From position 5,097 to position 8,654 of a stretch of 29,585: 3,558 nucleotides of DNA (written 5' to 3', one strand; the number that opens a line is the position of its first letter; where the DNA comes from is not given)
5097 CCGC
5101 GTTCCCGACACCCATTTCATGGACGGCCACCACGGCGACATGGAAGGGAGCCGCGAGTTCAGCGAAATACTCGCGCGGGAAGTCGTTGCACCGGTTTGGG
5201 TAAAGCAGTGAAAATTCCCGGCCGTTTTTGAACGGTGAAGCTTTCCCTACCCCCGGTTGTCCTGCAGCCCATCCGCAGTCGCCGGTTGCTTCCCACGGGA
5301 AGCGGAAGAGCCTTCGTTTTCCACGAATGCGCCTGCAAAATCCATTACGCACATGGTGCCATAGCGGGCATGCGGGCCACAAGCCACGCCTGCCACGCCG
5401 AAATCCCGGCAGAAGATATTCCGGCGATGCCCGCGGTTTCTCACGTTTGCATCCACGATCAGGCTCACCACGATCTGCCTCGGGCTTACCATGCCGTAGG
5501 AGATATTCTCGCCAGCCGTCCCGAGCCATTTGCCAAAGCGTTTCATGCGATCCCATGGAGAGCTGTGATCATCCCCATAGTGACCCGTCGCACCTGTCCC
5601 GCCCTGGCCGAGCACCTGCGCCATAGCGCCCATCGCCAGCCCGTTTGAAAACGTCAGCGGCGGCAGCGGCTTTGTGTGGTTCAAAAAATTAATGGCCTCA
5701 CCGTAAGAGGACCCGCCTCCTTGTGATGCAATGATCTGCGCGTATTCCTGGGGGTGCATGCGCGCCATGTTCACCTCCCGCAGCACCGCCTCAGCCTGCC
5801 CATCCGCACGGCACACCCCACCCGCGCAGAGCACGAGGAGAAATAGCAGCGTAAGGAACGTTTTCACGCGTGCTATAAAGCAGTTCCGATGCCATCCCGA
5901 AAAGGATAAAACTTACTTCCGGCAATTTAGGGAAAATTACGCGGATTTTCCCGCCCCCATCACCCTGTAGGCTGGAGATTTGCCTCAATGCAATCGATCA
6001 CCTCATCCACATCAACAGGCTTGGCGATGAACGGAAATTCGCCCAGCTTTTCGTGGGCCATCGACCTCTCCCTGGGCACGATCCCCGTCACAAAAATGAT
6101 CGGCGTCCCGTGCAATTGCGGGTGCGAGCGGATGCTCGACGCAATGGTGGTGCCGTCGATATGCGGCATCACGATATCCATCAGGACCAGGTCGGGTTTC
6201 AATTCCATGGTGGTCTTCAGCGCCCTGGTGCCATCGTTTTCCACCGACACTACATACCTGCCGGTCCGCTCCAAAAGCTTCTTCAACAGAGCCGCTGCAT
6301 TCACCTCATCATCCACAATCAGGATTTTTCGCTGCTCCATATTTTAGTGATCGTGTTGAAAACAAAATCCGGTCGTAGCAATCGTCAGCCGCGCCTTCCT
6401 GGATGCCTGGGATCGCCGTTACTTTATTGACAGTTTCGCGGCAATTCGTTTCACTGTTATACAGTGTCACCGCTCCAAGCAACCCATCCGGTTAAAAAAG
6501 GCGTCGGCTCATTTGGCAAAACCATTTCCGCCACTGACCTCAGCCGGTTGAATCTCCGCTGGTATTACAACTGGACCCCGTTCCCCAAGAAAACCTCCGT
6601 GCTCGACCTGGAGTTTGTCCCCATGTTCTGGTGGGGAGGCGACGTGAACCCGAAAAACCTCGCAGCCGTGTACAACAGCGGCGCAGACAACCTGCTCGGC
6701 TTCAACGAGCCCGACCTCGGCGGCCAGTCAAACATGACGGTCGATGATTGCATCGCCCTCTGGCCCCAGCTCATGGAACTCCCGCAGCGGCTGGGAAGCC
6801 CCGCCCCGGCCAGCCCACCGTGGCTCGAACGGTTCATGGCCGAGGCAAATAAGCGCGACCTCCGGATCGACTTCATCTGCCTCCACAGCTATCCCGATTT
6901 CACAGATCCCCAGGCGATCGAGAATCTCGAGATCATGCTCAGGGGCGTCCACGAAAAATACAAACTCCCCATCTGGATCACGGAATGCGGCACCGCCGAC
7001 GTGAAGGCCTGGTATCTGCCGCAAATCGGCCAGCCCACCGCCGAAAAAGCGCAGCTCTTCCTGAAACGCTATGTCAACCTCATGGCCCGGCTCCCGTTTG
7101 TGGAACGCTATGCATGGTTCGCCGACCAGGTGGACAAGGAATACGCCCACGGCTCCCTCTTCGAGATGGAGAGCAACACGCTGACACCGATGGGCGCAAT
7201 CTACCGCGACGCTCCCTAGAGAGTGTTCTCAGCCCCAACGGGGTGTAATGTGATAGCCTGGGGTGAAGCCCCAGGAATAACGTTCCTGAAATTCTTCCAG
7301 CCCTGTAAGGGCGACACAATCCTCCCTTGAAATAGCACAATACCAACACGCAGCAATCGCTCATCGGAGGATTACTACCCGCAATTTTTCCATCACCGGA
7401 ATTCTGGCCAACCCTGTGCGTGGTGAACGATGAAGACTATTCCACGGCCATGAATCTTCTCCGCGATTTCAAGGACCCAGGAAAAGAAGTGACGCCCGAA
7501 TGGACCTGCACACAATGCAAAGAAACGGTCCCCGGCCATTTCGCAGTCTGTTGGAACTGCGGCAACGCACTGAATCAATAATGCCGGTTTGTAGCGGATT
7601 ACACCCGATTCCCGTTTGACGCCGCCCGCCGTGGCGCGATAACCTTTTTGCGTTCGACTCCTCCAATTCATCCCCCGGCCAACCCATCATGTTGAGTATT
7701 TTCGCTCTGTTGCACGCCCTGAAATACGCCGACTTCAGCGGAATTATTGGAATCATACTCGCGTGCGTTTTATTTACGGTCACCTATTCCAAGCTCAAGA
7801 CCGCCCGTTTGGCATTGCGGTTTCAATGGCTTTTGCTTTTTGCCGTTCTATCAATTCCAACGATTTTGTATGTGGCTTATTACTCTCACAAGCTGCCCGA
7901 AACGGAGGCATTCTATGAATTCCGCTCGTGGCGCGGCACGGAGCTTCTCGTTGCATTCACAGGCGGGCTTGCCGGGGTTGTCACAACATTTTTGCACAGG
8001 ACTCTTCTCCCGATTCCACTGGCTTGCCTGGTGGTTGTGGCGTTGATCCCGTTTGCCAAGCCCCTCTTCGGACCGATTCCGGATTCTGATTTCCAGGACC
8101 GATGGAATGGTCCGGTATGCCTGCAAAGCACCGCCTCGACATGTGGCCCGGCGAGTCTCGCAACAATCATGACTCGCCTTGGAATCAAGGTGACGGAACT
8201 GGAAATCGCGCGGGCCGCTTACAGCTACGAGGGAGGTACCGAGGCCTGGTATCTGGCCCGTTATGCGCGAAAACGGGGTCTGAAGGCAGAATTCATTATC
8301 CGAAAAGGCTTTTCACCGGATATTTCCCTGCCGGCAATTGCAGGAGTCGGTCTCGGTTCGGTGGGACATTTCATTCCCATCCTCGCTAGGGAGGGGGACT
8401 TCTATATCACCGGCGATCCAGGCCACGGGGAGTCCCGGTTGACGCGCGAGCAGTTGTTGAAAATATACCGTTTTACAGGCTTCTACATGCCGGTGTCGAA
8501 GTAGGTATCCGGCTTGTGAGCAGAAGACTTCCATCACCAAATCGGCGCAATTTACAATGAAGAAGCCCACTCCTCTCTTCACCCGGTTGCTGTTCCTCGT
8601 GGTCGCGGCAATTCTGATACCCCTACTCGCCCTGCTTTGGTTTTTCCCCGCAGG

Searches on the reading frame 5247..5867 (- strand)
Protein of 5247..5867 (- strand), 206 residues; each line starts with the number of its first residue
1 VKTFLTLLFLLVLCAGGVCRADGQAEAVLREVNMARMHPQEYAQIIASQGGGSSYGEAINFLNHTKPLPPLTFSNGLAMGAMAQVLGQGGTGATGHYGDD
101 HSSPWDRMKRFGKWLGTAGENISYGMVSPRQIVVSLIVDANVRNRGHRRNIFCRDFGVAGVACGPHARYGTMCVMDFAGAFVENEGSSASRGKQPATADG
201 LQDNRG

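Call 7: search_protein_families(library=pfam, proteins=[window:5247-5867:-])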
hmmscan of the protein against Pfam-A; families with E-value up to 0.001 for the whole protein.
window:5247-5867:- (206 aa): 1 family
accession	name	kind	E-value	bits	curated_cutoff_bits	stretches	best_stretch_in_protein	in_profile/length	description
PF00188.32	CAP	-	2.1e-07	32.2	21.1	1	56-177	8-117/117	Cysteine-rich secretory protein family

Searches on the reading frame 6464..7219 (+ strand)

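Call 7: search_protein_families(library=pfam, proteins=[window:6464-7219:+])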
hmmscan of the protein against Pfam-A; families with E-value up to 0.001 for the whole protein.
window:6464-7219:+ (251 aa): 1 family
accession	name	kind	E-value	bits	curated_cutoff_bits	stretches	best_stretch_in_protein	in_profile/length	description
PF11790.14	Glyco_hydro_cc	-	2.5e-45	155.4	21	1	26-247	15-237/237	Glycosyl hydrolase catalytic core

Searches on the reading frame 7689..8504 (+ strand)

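Call 7: search_protein_families(library=pfam, proteins=[window:7689-8504:+])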
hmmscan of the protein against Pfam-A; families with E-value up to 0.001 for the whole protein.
window:7689-8504:+ (271 aa): 2 families
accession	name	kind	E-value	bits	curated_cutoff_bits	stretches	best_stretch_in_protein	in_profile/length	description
PF03412.21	Peptidase_C39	-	5.8e-12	46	22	1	142-261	3-122/133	Peptidase C39 family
PF11814.14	DUF3335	-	0.00061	19.8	25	0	142-205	2-75/206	Peptidase_C39 like family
